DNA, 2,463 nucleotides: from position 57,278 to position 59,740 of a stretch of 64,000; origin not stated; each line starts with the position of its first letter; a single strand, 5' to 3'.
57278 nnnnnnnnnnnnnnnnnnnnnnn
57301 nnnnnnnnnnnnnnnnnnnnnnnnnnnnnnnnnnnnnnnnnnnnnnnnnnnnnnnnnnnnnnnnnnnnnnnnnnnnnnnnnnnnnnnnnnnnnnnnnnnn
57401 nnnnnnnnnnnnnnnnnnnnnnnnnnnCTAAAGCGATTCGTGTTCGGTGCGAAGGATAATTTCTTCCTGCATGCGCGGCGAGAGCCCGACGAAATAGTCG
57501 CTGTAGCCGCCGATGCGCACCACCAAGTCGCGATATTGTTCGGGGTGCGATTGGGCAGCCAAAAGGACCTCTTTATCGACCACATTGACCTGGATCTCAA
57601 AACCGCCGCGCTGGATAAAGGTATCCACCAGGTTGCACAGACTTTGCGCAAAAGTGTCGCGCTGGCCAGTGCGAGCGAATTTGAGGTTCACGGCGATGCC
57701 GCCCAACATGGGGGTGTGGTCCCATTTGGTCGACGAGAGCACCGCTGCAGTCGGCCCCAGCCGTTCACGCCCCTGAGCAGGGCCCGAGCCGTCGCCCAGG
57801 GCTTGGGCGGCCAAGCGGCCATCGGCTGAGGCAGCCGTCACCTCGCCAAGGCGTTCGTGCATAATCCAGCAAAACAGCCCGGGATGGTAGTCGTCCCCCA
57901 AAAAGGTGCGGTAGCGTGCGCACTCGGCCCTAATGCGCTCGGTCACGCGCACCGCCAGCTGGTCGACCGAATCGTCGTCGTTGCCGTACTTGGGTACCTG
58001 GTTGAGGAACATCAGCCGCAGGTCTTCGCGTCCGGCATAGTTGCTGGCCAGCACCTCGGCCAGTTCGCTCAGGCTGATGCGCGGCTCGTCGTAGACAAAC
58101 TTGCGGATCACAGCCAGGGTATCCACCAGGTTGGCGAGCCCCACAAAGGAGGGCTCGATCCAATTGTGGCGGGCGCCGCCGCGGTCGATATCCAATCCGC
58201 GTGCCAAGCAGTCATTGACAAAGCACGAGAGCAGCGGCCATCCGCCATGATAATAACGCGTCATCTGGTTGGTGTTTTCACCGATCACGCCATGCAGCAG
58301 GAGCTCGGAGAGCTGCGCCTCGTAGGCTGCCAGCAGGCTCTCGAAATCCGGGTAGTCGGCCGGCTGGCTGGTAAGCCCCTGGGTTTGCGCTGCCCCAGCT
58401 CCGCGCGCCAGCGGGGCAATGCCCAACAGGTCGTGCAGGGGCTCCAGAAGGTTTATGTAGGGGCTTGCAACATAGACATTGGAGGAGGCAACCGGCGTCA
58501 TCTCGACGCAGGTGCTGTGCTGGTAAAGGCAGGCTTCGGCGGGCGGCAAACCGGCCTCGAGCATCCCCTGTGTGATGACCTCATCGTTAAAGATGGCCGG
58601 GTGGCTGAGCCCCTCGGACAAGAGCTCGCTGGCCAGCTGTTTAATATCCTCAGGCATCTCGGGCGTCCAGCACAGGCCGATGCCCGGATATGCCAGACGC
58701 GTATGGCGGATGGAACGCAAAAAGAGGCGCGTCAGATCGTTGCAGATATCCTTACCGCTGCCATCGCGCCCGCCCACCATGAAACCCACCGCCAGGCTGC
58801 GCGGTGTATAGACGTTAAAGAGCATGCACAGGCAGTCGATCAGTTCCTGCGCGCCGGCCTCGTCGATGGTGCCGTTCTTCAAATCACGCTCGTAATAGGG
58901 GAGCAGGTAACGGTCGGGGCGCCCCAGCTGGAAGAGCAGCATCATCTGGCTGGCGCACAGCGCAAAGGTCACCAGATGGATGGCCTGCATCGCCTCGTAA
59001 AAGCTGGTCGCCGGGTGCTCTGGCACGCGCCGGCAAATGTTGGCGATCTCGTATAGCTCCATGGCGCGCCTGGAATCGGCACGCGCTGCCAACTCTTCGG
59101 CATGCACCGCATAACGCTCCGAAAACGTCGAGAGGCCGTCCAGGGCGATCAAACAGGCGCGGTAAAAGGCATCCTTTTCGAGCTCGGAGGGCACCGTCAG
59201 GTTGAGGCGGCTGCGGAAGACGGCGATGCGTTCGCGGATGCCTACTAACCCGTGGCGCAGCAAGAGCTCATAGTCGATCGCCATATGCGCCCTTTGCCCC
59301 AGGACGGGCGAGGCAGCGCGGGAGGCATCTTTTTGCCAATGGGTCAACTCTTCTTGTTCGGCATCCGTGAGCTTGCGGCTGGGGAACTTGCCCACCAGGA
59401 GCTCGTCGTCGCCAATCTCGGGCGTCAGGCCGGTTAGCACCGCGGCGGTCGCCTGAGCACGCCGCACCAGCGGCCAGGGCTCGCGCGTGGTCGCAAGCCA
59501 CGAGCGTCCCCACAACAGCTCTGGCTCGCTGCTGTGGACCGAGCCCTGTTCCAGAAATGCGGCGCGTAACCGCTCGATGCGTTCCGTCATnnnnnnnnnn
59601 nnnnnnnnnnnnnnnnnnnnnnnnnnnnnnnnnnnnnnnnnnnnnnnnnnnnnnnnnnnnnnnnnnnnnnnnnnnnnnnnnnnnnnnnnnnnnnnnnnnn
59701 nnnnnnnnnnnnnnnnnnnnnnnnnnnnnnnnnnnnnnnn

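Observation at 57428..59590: Glycyl radical enzyme with atypical RIGGY glycine loop and Cys-Val-Glu catalytic loop; unusually short (720 aa)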

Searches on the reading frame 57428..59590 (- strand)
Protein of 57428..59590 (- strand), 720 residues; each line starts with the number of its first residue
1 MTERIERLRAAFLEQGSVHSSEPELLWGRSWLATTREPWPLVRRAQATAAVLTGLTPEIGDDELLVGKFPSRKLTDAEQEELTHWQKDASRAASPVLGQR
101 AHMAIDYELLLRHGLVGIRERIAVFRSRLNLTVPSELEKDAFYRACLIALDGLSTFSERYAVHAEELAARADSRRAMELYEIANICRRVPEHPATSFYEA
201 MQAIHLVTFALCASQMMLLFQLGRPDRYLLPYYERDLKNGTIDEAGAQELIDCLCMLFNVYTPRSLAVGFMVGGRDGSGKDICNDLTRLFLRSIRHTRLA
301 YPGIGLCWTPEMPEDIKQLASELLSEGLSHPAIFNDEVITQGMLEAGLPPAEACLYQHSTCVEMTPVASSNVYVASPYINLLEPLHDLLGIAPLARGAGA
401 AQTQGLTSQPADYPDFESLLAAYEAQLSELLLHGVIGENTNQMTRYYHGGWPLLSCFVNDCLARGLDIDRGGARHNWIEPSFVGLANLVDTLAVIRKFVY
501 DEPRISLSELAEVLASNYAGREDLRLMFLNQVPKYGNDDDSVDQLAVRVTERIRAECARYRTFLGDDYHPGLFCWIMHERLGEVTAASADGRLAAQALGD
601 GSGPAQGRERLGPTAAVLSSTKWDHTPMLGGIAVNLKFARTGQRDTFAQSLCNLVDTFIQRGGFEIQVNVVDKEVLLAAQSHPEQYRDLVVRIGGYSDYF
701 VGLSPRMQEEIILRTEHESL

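Call 3: search_protein_families(library=pfam, proteins=[window:57428-59590:-])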
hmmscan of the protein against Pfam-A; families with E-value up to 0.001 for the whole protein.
window:57428-59590:- (720 aa): 2 families
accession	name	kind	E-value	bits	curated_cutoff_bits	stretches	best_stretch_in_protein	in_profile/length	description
PF02901.20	PFL-like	-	9.1e-117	391.8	24.3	1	98-576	155-641/647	Pyruvate formate lyase-like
PF01228.26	Gly_radical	-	1.1e-23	84.2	22.2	1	600-701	3-106/106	Glycine radical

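Call 4: search_protein_families(library=ncbifam, proteins=[window:57428-59590:-])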
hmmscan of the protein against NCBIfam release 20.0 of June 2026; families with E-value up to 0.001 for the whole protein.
window:57428-59590:- (720 aa): 12 families
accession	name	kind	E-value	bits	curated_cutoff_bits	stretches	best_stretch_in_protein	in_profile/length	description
TIGR01774.1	PFL2-3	subfamily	2e-134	449.7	678.2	1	100-718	155-785/786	formate C-acetyltransferase/glycerol dehydratase family glycyl radical enzyme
NF048011.1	SfplDhtHpsGDes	equivalog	5.2e-106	355.8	1000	1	105-718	188-820/821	(2S)-3-sulfopropanediol dehydratase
NF043068.1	glycl_HYPD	equivalog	2.5e-103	346.7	1100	1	110-718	162-783/784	trans-4-hydroxy-L-proline dehydratase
NF007437.0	PRK09983.1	equivalog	1.3e-93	314.5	1109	2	100-718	154-764/765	formate C-acetyltransferase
NF048009.1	SfplDhtHpfGKleb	equivalog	4.7e-93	312.7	1000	1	101-716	183-821/824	(2S)-3-sulfopropanediol dehydratase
TIGR04394.1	choline_CutC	equivalog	3e-92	310.5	1050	1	109-716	167-785/789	choline trimethylamine-lyase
NF033718.1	indole_decarb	equivalog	1.4e-71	241.9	1100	1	124-718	235-867/868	indoleacetate decarboxylase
NF033715.1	glycyl_HPDL_Lrg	equivalog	5.5e-65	219.7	1150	3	531-718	712-900/901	4-hydroxyphenylacetate decarboxylase large subunit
TIGR01255.1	pyr_form_ly_1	equivalog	1.4e-29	103.1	994.2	2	531-720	547-744/744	formate C-acetyltransferase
NF038360.1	rad_fix_GrcA3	exception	1.8e-19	69.5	158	1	648-720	6-78/78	autonomous glycyl radical cofactor GrcA3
NF008341.1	PRK11127.1-1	equivalog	2.1e-10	40.5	145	1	660-719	20-79/80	autonomous glycyl radical cofactor GrcA2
TIGR04365.1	spare_glycyl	equivalog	5.7e-09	36.3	170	1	660-720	66-126/126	autonomous glycyl radical cofactor GrcA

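Call 5: search_solved_structures(query=window:57428-59590:-, show_alignments=3)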
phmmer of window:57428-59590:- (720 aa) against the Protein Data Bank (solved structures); distinct sequences matched with E-value up to 0.001: 37.
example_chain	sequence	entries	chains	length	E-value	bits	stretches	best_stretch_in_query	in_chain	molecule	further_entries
9f3w_A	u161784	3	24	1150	6.6e-100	338.4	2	109-718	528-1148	Choline trimethylamine-lyase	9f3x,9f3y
1r8w_A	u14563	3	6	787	8e-99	334.8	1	101-717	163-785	glycerol dehydratase | B12-independent glycerol dehydratase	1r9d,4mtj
5i2a_A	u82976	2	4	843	8.8e-92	311.5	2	101-520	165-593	Diol-dehydratase | Diol dehydratase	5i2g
8id7_A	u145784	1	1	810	2.5e-89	303.4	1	98-717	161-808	Probable dehydratase YbiW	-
8yjn_A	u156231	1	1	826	2.7e-89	303.3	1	98-717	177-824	Probable dehydratase YbiW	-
6xs4_A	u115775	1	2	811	3.8e-88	299.5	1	95-717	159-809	Formate C-acetyltransferase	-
6vxc_A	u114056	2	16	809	3.9e-87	296.2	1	135-717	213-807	Trans-4-hydroxy-L-proline dehydratase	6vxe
9rco_A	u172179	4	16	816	1.3e-83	284.5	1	97-718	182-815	Glycyl radical protein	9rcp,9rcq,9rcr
8id1_A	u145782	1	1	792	7.1e-83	282.1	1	105-718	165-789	Formate C-acetyltransferase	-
5a0z_A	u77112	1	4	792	2.4e-82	280.4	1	109-718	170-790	CHOLINE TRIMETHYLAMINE LYASE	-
5a0u_A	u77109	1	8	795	2.4e-82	280.3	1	109-718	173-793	CHOLINE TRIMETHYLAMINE LYASE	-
8yjo_A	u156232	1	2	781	4.9e-81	276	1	100-718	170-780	Probable dehydratase PflD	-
5faw_A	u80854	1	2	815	5.8e-81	275.8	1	109-715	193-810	Choline trimethylamine-lyase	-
9ht9_A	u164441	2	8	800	6.1e-81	275.7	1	109-715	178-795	Choline trimethylamine-lyase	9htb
9r0v_A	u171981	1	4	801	6.1e-81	275.7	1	109-715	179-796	Choline trimethylamine-lyase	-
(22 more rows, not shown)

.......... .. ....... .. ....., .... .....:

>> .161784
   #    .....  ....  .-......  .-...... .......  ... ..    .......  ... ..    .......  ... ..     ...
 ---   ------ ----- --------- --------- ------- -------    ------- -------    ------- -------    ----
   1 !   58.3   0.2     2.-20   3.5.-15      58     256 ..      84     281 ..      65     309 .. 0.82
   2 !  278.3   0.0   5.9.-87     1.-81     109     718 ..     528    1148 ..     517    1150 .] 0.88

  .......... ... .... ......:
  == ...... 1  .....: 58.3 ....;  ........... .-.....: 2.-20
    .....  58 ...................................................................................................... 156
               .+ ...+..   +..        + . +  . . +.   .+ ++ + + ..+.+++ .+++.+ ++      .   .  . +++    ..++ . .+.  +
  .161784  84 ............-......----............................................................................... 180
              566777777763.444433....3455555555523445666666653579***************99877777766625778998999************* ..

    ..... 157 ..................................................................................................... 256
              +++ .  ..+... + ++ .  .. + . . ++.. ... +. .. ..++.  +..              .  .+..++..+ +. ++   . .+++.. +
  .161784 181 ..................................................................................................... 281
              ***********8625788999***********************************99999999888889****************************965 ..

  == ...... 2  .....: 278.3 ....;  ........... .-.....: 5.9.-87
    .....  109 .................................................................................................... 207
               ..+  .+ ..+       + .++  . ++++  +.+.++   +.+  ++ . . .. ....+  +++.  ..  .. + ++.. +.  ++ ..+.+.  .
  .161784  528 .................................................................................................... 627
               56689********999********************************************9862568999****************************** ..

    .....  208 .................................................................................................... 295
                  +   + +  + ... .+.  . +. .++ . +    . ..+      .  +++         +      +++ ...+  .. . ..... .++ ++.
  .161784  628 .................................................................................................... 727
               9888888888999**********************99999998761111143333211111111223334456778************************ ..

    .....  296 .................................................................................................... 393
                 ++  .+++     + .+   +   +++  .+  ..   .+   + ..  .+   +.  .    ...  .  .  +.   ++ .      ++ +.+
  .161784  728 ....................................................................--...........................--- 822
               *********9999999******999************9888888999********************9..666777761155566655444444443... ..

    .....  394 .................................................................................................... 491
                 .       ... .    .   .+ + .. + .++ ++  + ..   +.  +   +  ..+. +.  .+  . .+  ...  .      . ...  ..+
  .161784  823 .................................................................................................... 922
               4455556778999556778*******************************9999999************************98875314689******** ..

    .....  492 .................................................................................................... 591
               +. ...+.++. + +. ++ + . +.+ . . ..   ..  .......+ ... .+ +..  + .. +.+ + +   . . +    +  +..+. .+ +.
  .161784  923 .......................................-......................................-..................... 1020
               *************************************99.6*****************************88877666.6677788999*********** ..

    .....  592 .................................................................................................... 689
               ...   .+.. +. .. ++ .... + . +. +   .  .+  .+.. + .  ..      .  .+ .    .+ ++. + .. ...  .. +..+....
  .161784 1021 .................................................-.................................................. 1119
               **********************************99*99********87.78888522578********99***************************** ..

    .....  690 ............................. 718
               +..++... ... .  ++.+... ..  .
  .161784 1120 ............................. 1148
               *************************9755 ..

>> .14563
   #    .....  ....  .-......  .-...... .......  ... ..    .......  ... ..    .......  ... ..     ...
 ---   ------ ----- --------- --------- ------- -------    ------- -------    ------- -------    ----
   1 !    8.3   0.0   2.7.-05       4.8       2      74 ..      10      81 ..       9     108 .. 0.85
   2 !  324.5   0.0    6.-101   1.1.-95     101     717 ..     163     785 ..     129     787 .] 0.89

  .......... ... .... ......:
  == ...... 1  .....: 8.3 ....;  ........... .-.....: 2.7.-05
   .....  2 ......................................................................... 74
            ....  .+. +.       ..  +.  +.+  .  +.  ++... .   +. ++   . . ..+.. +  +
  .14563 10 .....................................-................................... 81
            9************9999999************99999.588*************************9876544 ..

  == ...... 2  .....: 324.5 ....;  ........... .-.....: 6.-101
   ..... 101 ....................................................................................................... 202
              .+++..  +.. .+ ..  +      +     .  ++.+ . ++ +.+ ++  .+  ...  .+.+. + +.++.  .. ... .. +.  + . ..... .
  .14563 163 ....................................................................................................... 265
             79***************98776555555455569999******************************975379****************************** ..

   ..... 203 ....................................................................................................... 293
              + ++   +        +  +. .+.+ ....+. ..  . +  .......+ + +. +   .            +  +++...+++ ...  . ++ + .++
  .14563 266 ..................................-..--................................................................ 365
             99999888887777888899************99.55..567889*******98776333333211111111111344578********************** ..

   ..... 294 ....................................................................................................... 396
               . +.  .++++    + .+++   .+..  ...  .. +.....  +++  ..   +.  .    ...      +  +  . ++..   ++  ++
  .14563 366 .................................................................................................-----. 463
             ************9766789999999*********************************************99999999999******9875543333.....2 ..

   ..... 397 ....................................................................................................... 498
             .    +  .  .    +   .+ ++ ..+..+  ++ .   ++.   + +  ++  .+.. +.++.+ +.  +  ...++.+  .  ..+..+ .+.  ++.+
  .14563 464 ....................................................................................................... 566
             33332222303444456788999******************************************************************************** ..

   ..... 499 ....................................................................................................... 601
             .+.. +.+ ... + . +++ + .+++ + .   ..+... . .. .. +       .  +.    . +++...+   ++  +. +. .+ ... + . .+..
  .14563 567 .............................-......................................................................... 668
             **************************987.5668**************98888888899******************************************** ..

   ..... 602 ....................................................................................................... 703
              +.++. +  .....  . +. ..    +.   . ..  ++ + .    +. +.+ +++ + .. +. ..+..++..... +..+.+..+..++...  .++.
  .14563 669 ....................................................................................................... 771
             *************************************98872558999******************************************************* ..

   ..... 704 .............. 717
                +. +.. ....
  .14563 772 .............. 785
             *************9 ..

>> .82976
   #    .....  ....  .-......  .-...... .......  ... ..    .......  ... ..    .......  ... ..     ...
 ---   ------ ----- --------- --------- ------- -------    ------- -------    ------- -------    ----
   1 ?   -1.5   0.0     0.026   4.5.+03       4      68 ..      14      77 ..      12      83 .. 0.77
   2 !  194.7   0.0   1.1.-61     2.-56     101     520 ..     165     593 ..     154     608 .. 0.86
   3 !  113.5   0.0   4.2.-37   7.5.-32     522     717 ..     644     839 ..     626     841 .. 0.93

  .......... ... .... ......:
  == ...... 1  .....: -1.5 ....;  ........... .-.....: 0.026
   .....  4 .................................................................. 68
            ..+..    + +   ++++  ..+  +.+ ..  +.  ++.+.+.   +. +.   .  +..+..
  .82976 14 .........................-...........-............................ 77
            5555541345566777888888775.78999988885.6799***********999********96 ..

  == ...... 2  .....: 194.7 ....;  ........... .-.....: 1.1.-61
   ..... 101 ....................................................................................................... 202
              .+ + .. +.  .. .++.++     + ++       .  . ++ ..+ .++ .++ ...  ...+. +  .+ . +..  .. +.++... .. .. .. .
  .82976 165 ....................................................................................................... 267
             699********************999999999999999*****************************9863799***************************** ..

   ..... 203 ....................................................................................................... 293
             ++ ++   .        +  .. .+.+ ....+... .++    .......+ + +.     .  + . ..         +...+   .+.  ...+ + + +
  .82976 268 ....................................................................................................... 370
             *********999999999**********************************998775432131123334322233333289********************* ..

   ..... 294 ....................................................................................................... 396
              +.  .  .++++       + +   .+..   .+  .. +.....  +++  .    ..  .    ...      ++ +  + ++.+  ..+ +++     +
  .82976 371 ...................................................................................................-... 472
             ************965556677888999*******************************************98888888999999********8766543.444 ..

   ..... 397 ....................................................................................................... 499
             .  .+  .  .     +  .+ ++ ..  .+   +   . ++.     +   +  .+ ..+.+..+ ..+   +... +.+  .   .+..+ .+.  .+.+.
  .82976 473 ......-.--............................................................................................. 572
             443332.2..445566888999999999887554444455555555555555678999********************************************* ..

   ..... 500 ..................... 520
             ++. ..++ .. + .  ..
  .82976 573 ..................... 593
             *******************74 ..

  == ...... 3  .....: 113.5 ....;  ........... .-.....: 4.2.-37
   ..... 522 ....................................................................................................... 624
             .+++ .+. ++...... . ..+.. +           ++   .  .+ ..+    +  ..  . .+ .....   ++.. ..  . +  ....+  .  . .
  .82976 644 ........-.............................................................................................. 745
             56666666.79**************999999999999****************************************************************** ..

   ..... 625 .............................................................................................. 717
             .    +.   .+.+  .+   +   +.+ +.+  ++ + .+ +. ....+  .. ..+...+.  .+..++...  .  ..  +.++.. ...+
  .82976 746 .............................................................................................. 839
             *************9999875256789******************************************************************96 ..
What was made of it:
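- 57503..57517 (-): Gly loop R692-I-G-G695-Y696. Gly695 is the predicted radical glycine. Aligns to GDH R760-V-A-G763-Y (call 5).
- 58493..58516 (-): Cys loop S359-T-C361-V-E363-M-T-P366. Cys361 is the predicted thiyl radical site and Glu363 the predicted general base. Aligns to GDH C433 and E435 (call 5).
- On Glycyl radical enzyme superfamily (PFL-like branch): Cys361 aligns to GDH Cys433 (call 5).
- On Glycerol dehydratase (GDH): They align to Leu219, Ala267, Ala375 and Phe573 (call 5).
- Checked: Cys361 and Glu363 fall on Cys433 and Glu435 (call 5).
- His102, Cys361 and Glu363 match the GDH catalytic triad (call 5). The GDH diol-binding residues S282, Y339, D447 and Y640 align to Leu, Ala, Ala and Phe (call 5).
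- Tried and rejected: A pairwise HMMER alignment with CutC suggested the loop is two residues longer (call 5).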

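Call 6: find_homologous_proteins(query=window:57428-59590:-)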
Query window:57428-59590:- (720 aa): 1153 proteins with E <= 0.001 among 8000 candidates; the best 120 are listed.
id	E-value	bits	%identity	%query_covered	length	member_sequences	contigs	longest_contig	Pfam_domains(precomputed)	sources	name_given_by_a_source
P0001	0.0e+0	1651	100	100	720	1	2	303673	PF02901.21,PF01228.27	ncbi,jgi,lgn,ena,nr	ncbi:MAG: hypothetical protein GXY52_01925 [Chloroflexi bacterium]|nr:hypothetical protein [Chlorofl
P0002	0.0e+0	1250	74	100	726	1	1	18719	PF02901.21,PF01228.27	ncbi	ncbi:MAG: pyruvate formate lyase family protein [Anaerolineae bacterium]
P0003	0.0e+0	1245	75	100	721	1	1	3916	PF02901.21,PF01228.27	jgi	-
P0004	0.0e+0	1238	75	100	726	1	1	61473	PF02901.21,PF01228.27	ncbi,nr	ncbi:MAG: hypothetical protein LLG44_07210 [Chloroflexi bacterium]|nr:hypothetical protein [Chlorofl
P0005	0.0e+0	1216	73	100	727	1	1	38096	PF02901.21,PF01228.27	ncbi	ncbi:MAG: pyruvate formate lyase family protein [Anaerolineae bacterium]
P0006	0.0e+0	1215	73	100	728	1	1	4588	PF02901.21,PF01228.27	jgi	jgi:trans-4-hydroxy-L-proline dehydratase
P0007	0.0e+0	1207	73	100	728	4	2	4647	PF02901.21,PF01228.27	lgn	-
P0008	0.0e+0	1202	73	100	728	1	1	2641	PF02901.21,PF01228.27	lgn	-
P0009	0.0e+0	1143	70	100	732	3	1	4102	PF02901.21,PF01228.27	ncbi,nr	ncbi:MAG: hypothetical protein GX552_00210 [Chloroflexi bacterium]|nr:hypothetical protein [Chlorofl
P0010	0.0e+0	1140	69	100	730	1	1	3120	PF02901.21,PF01228.27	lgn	-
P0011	0.0e+0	1131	69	98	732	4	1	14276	PF02901.21,PF01228.27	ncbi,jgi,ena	-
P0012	0.0e+0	1127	68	100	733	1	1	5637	PF02901.21,PF01228.27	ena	-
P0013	0.0e+0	1125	69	100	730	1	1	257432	PF02901.21,PF01228.27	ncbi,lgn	-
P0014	0.0e+0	1123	69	100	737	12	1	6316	PF02901.21,PF01228.27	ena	-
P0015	0.0e+0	1108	68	100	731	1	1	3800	PF02901.21,PF01228.27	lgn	-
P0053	6.3e-292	988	63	99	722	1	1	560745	PF02901.21,PF01228.27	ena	-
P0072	1.5e-285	967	60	99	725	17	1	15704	PF02901.21,PF01228.27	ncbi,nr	ncbi:MAG: hypothetical protein GX341_10205 [Firmicutes bacterium]|nr:hypothetical protein [Bacillota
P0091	1.3e-276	937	58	100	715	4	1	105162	PF02901.21,PF01228.27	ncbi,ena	-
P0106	2.5e-264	897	59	100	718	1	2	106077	PF02901.21,PF01228.27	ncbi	ncbi:MAG: pyruvate formate lyase family protein [Armatimonadota bacterium]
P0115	6.2e-257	872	55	100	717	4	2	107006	PF02901.21,PF01228.27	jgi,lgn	jgi:pyruvate-formate lyase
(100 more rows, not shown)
